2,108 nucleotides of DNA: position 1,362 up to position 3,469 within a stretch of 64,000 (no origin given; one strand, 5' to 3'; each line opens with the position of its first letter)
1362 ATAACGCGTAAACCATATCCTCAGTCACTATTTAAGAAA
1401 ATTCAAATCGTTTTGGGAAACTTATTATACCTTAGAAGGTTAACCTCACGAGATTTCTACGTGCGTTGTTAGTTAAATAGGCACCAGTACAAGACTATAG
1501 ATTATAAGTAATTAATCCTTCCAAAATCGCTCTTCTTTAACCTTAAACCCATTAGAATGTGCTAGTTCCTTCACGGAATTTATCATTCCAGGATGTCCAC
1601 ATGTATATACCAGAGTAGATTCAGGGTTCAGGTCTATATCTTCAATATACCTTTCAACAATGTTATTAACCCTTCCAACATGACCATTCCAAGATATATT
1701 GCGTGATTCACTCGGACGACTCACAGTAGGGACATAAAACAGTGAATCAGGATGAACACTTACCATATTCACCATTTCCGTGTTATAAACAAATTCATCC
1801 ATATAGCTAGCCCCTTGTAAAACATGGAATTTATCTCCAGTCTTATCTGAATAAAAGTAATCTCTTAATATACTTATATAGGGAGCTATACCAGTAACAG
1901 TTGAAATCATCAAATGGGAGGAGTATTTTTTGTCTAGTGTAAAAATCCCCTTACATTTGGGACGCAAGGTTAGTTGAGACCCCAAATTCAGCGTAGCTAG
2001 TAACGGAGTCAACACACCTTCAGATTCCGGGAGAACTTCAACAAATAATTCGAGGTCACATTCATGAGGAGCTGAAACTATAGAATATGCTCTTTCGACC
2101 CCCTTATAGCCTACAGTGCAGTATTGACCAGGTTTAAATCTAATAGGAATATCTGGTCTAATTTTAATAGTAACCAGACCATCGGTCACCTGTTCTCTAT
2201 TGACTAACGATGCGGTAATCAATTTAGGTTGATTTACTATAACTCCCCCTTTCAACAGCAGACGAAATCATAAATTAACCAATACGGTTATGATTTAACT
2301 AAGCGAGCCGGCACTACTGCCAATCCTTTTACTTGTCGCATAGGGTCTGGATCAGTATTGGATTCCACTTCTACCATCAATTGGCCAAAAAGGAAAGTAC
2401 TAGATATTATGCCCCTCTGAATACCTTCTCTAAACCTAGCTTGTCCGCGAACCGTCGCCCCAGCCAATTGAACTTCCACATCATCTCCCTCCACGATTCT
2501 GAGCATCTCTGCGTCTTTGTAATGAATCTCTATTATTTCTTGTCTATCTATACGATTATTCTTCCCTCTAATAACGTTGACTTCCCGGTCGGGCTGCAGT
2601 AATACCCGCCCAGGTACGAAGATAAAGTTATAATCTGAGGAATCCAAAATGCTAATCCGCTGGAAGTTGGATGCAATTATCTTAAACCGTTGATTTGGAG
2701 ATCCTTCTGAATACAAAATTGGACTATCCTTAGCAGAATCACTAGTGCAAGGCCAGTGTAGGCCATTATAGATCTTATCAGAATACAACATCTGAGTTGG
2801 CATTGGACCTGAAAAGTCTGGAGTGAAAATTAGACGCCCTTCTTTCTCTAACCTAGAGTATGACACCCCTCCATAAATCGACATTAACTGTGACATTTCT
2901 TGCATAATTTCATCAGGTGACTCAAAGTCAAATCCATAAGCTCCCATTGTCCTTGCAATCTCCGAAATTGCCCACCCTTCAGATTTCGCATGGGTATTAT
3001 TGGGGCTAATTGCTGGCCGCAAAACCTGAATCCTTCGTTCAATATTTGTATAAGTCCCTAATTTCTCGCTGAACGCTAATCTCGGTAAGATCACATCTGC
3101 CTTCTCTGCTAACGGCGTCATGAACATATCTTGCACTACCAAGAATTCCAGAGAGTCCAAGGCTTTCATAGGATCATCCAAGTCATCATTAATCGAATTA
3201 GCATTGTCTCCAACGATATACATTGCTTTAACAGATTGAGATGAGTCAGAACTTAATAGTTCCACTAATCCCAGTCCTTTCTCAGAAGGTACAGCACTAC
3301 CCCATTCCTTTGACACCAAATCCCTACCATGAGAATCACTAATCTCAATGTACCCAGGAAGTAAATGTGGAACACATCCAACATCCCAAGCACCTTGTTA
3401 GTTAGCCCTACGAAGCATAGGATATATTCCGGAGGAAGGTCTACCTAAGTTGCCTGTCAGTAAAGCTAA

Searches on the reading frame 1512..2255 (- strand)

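Call 58: search_protein_families(library=pfam, proteins=[window:1512-2255:-], max_evalue=0.00001)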
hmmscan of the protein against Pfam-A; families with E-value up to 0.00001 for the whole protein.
window:1512-2255:- (247 aa): 1 family
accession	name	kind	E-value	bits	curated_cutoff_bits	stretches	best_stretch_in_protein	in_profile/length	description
PF00175.26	NAD_binding_1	-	1.6e-15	58.2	22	1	116-229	1-108/109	Oxidoreductase NAD-binding domain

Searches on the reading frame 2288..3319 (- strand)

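Call 58: search_protein_families(library=pfam, proteins=[window:2288-3319:-], max_evalue=0.00001)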
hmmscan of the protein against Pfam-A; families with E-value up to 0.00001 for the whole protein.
window:2288-3319:- (343 aa): 2 families
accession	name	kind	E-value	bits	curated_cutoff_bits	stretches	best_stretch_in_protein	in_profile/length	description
PF00384.28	Molybdopterin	-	9e-17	61.6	24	1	11-122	240-351/353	Molybdopterin oxidoreductase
PF01568.27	Molydop_binding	-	4e-07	30.5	26.8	1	237-313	6-82/110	Molydopterin dinucleotide binding domain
